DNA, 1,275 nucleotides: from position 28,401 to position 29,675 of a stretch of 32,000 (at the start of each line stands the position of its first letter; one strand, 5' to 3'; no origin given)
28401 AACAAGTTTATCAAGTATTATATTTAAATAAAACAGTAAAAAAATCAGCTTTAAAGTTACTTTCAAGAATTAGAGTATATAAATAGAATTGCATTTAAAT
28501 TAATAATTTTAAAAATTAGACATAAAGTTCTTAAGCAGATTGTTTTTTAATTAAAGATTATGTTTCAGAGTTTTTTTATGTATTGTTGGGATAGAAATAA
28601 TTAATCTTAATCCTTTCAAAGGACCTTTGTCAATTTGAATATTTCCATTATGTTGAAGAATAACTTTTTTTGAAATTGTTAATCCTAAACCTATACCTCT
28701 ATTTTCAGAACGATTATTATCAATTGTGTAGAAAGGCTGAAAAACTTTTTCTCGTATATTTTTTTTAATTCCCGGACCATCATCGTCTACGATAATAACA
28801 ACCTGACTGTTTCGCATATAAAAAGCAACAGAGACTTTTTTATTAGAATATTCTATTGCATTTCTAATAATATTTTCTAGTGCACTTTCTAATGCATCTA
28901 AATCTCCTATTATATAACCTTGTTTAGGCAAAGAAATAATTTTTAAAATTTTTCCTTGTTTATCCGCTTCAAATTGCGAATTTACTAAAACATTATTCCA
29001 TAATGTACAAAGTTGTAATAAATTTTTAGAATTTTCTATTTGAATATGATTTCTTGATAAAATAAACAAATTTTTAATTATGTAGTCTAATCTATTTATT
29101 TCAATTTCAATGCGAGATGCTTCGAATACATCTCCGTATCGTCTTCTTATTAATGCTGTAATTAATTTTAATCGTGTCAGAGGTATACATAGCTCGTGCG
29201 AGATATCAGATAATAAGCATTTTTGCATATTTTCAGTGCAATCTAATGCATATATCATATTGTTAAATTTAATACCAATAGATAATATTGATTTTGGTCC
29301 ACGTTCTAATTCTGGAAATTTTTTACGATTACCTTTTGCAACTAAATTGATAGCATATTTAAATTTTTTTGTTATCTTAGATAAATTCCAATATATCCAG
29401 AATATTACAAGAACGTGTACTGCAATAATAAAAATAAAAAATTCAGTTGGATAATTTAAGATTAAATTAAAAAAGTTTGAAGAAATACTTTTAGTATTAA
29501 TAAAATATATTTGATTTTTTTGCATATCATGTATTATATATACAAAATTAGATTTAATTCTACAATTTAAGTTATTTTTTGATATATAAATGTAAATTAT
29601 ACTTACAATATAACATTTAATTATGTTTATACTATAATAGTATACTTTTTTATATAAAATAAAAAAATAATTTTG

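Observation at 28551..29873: Sensor-less CpxA: the kinase core is intact while the TM1 and periplasmic sensing half has decayed in place into in-frame stops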

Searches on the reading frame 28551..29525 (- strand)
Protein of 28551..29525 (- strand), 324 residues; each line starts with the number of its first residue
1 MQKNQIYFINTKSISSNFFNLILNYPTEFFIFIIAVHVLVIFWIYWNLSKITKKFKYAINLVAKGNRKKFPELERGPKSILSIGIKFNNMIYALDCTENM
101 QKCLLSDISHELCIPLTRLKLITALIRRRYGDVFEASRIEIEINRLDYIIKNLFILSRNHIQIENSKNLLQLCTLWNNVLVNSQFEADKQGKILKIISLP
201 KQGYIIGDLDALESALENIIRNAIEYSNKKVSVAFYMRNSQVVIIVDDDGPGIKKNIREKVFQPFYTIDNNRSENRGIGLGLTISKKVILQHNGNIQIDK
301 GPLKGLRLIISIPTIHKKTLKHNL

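Call 6: search_protein_families(library=pfam, proteins=[window:28551-29525:-], max_evalue=1)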
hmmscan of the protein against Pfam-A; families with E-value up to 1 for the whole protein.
window:28551-29525:- (324 aa): 7 families
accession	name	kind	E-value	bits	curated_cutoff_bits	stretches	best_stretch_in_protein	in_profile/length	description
PF02518.31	HATPase_c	-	1.7e-21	77.2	26.4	1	207-313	1-108/111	Histidine kinase-, DNA gyrase B-, and HSP90-like ATPase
PF13589.12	HATPase_c_3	-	0.00031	21.2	25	1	212-271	3-62/137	Histidine kinase-, DNA gyrase B-, and HSP90-like ATPase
PF00512.31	HisKA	-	0.00037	20.9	26.9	1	104-158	5-62/66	His Kinase A (phospho-acceptor) domain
PF14501.12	HATPase_c_5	-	0.0012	19.2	22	1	214-300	12-90/102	GHKL domain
PF13581.12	HATPase_c_2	-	0.0018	18.7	27.4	1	208-290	28-114/127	Histidine kinase-like ATPase domain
PF22975.2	EPS8_2nd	-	0.36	11.5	27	0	49-64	57-72/155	EPS8 spectrin-like domain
PF01252.23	Peptidase_A8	-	0.48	11.1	25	0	14-65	43-92/142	Signal peptidase (SPase) II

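Call 7: search_protein_families(library=ncbifam, proteins=[window:28551-29525:-], max_evalue=1)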
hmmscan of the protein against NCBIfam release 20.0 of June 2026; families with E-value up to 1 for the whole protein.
window:28551-29525:- (324 aa): 87 families (the best 25 are shown)
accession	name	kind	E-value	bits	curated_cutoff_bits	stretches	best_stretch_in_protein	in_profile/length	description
NF007007.0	PRK09470.1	equivalog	1.2e-98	331.1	486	1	3-316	146-461/463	envelope stress sensor histidine kinase CpxA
NF007898.0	PRK10604.1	equivalog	8.9e-40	137.2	478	1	37-318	150-427/433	two-component system sensor histidine kinase RstB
NF007004.0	PRK09467.1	equivalog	4.6e-38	131.2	415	1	30-314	161-436/440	two-component system sensor histidine kinase EnvZ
NF045900.1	HisKinCpxALeg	equivalog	6.4e-35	120.8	800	1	35-313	163-450/451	two-component system sensor histidine kinase CpxA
NF008312.0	PRK11100.1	equivalog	1.6e-31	109.6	356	1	30-313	192-473/477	two-component system sensor histidine kinase CreC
TIGR02966.1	phoR_proteo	equivalog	2.7e-29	102.3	334.2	1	93-305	106-326/333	phosphate regulon sensor histidine kinase PhoR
NF046044.1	PnpS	equivalog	4.3e-29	101.7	400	1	97-313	166-390/390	two-component system histidine kinase PnpS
NF012163.2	BaeS_SmeS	equivalog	3e-28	99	500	1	15-313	155-457/457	sensor histidine kinase efflux regulator BaeS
NF033092.0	HK_WalK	equivalog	5.4e-28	97.9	725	1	98-313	369-593/594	cell wall metabolism sensor histidine kinase WalK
TIGR01386.1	cztS_silS_copS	subfamily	3e-26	92.4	292.55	1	33-312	173-456/457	heavy metal sensor histidine kinase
NF007837.0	PRK10549.1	equivalog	3e-26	92.2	603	1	83-318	222-462/466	envelope stress sensor histidine kinase BaeS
NF040691.1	MtrAB_MtrB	equivalog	1.6e-25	90.1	450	1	87-320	257-498/507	MtrAB system histidine kinase MtrB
NF008468.0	PRK11360.1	equivalog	6.2e-23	81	646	1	104-318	399-612/616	two-component system sensor histidine kinase AtoS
NF008025.0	PRK10755.1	equivalog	5.2e-22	78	314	1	41-313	81-355/362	two-component system sensor histidine kinase PmrB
NF033091.0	HK_VanS_ACDEFG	equivalog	7.1e-22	77.9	400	1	34-298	4-279/293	vancomycin resistance histidine kinase VanS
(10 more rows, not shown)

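Call 8: find_homologous_proteins(query=window:28551-29525:-, max_evalue=1e-20)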
Query window:28551-29525:- (324 aa): 310 proteins with E <= 1e-20 among 2617 candidates; the best 120 are listed.
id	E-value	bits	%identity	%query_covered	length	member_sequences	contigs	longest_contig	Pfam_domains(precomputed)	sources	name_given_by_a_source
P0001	1.0e-193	660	93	99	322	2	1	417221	PF02518.32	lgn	-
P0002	4.3e-162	557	79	99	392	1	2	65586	PF02518.32,PF14501.13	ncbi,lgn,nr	ncbi:MAG: ATP-binding protein [Wigglesworthia glossinidia]|nr:ATP-binding protein [Wigglesworthia gl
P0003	4.5e-80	287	39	95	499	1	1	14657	PF00672.31,PF16527.12,PF02518.32,PF00512.32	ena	-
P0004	7.4e-78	280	45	97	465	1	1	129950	PF00672.31,PF16527.12,PF02518.32,PF00512.32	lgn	-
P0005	5.9e-77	277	45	97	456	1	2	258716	PF00672.31,PF16527.12,PF02518.32,PF00512.32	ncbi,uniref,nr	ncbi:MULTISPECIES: envelope stress sensor histidine kinase CpxA [unclassified Brenneria]|uniref:enve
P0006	7.6e-77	277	46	83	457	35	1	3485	PF00672.31,PF16527.12,PF02518.32,PF00512.32,PF13589.13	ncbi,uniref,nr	ncbi:envelope stress sensor histidine kinase CpxA [Candidatus Sodalis sp. SoCistrobi]|uniref:envelop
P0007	1.6e-75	272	45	95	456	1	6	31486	PF00672.31,PF16527.12,PF02518.32,PF00512.32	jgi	jgi:two-component system sensor histidine kinase CpxA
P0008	1.9e-75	272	44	97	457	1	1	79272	PF00672.31,PF16527.12,PF02518.32,PF00512.32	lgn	-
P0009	4.1e-75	271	47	83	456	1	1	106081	PF00672.31,PF16527.12,PF02518.32,PF00512.32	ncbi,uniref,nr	ncbi:envelope stress sensor histidine kinase CpxA [Pectobacterium sp. A113-S21-F16]|uniref:envelope 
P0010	5.3e-75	270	44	97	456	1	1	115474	PF00672.31,PF16527.12,PF02518.32,PF00512.32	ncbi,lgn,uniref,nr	ncbi:two-component system sensor histidine kinase CpxA [Brenneria alni]|uniref:histidine kinase n=1 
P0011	7.2e-75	270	44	95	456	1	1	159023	PF00672.31,PF16527.12,PF02518.32,PF00512.32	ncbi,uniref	ncbi:envelope stress sensor histidine kinase CpxA [Pectobacterium sp. B1J-3]|uniref:envelope stress 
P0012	2.3e-74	268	44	97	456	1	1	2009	PF00672.31,PF16527.12,PF02518.32,PF00512.32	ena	-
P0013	2.4e-74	268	45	95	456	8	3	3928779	PF00672.31,PF16527.12,PF02518.32,PF00512.32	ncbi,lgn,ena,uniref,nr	ncbi:envelope stress sensor histidine kinase CpxA [Nissabacter sp. SGAir0207]|uniref:envelope stress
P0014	2.7e-74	268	44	97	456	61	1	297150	PF00672.31,PF16527.12,PF02518.32,PF00512.32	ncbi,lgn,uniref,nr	ncbi:envelope stress sensor histidine kinase CpxA [Pectobacterium brasiliense]|uniref:envelope stres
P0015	4.6e-74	267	44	95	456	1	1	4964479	PF00672.31,PF16527.12,PF02518.32,PF00512.32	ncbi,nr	ncbi:envelope stress sensor histidine kinase CpxA [Rouxiella badensis]|nr:envelope stress sensor his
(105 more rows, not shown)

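Call 10: find_encoding_contigs(protein=P0002, flank=4000, max_places=4)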
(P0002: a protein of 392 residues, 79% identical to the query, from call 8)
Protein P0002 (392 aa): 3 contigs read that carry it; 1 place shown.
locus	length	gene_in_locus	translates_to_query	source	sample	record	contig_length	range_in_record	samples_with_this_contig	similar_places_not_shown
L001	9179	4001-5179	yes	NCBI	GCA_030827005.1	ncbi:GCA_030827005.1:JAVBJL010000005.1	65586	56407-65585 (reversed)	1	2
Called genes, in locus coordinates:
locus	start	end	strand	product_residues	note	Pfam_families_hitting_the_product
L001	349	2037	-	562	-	PF00133:tRNA-synt_1, PF01406:tRNA-synt_1e (faint), PF01921:tRNA-synt_1f (faint), PF09334:tRNA-synt_1g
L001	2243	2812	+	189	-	PF22769:DCD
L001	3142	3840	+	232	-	PF00072:Response_reg, PF00486:Trans_reg_C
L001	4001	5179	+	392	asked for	PF02518:HATPase_c, PF14501:HATPase_c_5 (weak)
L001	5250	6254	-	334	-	PF01210:NAD_Gly3P_dh_N, PF02558:ApbA (weak), PF07479:NAD_Gly3P_dh_C, PF20618:GPD_NAD_C_bact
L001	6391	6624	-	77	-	PF00462:Glutaredoxin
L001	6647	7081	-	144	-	PF00581:Rhodanese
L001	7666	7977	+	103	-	PF00338:Ribosomal_S10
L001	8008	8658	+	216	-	PF00297:Ribosomal_L3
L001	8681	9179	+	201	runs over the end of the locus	PF00573:Ribosomal_L4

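Call 11: find_encoding_contigs(protein=P0001, flank=4000, max_places=4)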
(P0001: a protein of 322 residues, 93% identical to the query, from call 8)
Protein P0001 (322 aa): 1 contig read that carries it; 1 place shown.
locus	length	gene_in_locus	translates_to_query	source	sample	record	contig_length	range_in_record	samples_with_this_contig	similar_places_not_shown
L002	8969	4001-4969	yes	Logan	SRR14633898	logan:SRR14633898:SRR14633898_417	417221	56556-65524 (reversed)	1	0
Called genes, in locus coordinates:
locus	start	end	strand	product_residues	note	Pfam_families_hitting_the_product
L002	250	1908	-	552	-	PF00133:tRNA-synt_1, PF01406:tRNA-synt_1e (weak), PF09334:tRNA-synt_1g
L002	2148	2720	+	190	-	PF22769:DCD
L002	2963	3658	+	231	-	PF00072:Response_reg, PF00486:Trans_reg_C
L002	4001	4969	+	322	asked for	PF02518:HATPase_c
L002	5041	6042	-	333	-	PF01210:NAD_Gly3P_dh_N, PF02558:ApbA, PF07479:NAD_Gly3P_dh_C, PF20618:GPD_NAD_C_bact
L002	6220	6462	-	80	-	PF05768:Glrx-like (weak), PF00462:Glutaredoxin, PF13417:GST_N_3 (weak)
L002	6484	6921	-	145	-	PF00581:Rhodanese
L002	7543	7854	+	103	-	PF00338:Ribosomal_S10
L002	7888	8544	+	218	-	PF00297:Ribosomal_L3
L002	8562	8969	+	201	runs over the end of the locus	PF00573:Ribosomal_L4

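Call 14: find_related_loci(query=window:28551-29525:-, collection=genome_contigs, flank=3000)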
Query window:28551-29525:- (324 aa) in genome_contigs; peptide patterns used: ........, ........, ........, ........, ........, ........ (x = any residue, [..] = any of these).
364 stretches matched a pattern; 274 encode a relative of the query (tblastn E <= 1e-3); the best 80 are kept; 80 distinct loci.
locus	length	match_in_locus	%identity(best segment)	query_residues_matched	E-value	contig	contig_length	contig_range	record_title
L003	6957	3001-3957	79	1-321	7e-169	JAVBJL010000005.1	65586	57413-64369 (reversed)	MAG: Wigglesworthia glossinidia isolate MAG-1 Seq05, whole genome shotgun sequence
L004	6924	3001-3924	31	18-313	1e-37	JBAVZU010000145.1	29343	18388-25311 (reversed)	MAG: Candidatus Sulfotelmatobacter sp. isolate MFD04613_ilm_asm_bin21 k127_137200, whole genome shotgun sequence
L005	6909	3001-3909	30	26-316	1e-35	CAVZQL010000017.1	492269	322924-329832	MAG: uncultured Acidobacteriota bacterium isolate MFD05705.bin.1.234 genome assembly, contig: contig_81029, whole genome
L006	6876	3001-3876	27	14-313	5e-29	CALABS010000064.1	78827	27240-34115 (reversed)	MAG TPA_asm: uncultured Rhodospirillaceae bacterium isolate SRR3330211_bin.58_CONCOCT_v1.1_MAG genome assembly, contig:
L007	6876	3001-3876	27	14-313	5e-29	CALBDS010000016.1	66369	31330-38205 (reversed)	MAG TPA_asm: uncultured Rhodospirillaceae bacterium isolate SRR3330203_bin.128_CONCOCT_v1.1_MAG genome assembly, contig:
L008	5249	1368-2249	25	14-315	3e-28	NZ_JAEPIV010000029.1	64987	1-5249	Azospirillum aestuarii strain YIM DDC1 Scaffold29, whole genome shotgun sequence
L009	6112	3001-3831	29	29-313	5e-28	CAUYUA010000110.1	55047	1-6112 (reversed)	Azospirillaceae bacterium strain CCP2-SC5 genome assembly, contig: CCP2SC5_Contig_19, whole genome shotgun sequence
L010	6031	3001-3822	27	40-317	7e-27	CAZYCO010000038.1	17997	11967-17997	MAG TPA_asm: uncultured Gammaproteobacteria bacterium isolate SRP290908_co2_88 genome assembly, contig: NODE_4094_length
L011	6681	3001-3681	29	77-313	1e-26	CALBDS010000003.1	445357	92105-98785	MAG TPA_asm: uncultured Rhodospirillaceae bacterium isolate SRR3330203_bin.128_CONCOCT_v1.1_MAG genome assembly, contig:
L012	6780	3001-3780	27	43-313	3e-26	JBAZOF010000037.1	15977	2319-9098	MAG: Sulfuritalea sp. isolate SO_2017_LW4_88 scaffold_7115_c1_LW137-91_2017, whole genome shotgun sequence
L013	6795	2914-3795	25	8-313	4e-26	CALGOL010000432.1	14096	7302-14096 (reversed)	MAG TPA_asm: uncultured Azospirillum sp. isolate SRR1506951_bin.8_CONCOCT_v1.1_MAG genome assembly, contig: ERZ761605.13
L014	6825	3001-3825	27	31-311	8e-26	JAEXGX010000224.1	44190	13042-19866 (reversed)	MAG: Proteobacteria bacterium isolate OH_HBB_87 k127_56018, whole genome shotgun sequence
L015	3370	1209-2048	26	29-313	5e-26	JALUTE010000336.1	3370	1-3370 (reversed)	MAG: Methyloligella sp. isolate S146_metabat2_scaf2bin.230 S146_NODE_42821_length_3370_cov_2.203207, whole genome shotgu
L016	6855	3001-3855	27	26-313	1e-25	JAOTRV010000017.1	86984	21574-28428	MAG: Sulfuritalea sp. isolate MAG2 5109_A_contig_109, whole genome shotgun sequence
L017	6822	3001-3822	29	23-298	2e-25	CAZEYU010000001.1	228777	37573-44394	MAG TPA_asm: uncultured Candidatus Thioglobus sp. isolate binchicken_co97_42 genome assembly, contig: NODE_50_length_228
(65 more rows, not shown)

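Call 33: list_cluster_members(proteins=[window:28551-29525:-, P0002, window:29874-30569:-])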
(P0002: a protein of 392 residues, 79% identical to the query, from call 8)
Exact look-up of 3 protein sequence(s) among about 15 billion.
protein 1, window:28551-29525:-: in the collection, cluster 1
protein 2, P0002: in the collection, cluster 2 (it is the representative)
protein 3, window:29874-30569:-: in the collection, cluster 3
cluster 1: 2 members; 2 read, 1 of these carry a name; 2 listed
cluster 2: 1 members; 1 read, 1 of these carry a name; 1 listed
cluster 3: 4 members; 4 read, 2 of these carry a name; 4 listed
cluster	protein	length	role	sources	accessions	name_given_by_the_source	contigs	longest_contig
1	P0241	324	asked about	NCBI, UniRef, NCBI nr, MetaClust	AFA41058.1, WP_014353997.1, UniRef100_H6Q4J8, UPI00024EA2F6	two-component regulatory system sensory histidine kinase [Wigglesworthia glossinidia ... | histidine kinase n=1 Tax=Wigglesworthia glossinidia endosymbiont of Glossina morsitans ... | ATP-binding protein [Wigglesworthia glossinidia]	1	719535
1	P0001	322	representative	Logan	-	-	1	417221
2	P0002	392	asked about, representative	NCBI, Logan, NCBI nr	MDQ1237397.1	MAG: ATP-binding protein [Wigglesworthia glossinidia] | ATP-binding protein [Wigglesworthia glossinidia]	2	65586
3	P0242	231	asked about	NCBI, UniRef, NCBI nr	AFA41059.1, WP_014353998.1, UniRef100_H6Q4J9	two-component regulatory system DNA-binding response regulator [Wigglesworthia ... | Transcriptional regulatory protein CpxR n=1 Tax=Wigglesworthia glossinidia endosymbiont ... | envelope stress response regulator transcription factor CpxR [Wigglesworthia glossinidia]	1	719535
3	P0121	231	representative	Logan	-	-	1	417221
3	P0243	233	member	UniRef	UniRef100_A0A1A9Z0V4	Uncharacterized protein n=1 Tax=Glossina pallidipes TaxID=7398 RepID=A0A1A9Z0V4_GLOPL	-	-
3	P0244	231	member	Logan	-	-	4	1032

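Call 42: search_solved_structures(query=window:28551-29525:-, max_evalue=1e-10, show_alignments=1)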
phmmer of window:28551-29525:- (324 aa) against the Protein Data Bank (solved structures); distinct sequences matched with E-value up to 1e-10: 23.
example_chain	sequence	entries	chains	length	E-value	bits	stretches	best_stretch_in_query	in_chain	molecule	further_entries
4biu_A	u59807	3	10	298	4.7e-67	229.5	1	49-315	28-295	SENSOR PROTEIN CPXA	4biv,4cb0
4biw_A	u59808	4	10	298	1.7e-66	227.7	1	49-315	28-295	SENSOR PROTEIN CPXA | Sensor histidine kinase CpxA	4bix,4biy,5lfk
4biz_A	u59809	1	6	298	6.2e-66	225.8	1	49-315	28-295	SENSOR PROTEIN CPXA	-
6azr_A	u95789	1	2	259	4.2e-19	72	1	97-314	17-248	Sensor histidine kinase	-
5uht_A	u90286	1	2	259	4.2e-19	72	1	97-314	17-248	Sensor histidine kinase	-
2c2a_A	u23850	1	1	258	4.4e-19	71.9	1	97-314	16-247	SENSOR HISTIDINE KINASE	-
3dge_A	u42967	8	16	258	4.4e-19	71.9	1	97-314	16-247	Sensor protein | Histidine kinase | Sensor histidine kinase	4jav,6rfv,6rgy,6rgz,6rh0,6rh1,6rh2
4i5s_A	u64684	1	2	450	5.9e-19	71.5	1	98-312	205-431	Putative histidine kinase CovS; VicK-like protein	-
4jas_A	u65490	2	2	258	1.3e-18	70.4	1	97-314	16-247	Histidine kinase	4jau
6rh7_A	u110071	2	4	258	1.1e-17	67.4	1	97-314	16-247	Sensor histidine kinase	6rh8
6paj_A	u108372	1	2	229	2.5e-16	62.9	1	98-313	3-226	Sensor protein SrrB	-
5c93_A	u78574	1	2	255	3.5e-16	62.4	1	98-313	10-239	Histidine kinase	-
4u7n_A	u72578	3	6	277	3.6e-16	62.4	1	97-313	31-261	Histidine protein kinase sensor protein | Histidine kinase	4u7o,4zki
4cti_A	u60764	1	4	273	5.8e-16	61.7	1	89-312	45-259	OSMOLARITY SENSOR PROTEIN ENVZ, AF1503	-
3sl2_A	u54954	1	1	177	8.9e-16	61.1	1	180-314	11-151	Sensor histidine kinase yycG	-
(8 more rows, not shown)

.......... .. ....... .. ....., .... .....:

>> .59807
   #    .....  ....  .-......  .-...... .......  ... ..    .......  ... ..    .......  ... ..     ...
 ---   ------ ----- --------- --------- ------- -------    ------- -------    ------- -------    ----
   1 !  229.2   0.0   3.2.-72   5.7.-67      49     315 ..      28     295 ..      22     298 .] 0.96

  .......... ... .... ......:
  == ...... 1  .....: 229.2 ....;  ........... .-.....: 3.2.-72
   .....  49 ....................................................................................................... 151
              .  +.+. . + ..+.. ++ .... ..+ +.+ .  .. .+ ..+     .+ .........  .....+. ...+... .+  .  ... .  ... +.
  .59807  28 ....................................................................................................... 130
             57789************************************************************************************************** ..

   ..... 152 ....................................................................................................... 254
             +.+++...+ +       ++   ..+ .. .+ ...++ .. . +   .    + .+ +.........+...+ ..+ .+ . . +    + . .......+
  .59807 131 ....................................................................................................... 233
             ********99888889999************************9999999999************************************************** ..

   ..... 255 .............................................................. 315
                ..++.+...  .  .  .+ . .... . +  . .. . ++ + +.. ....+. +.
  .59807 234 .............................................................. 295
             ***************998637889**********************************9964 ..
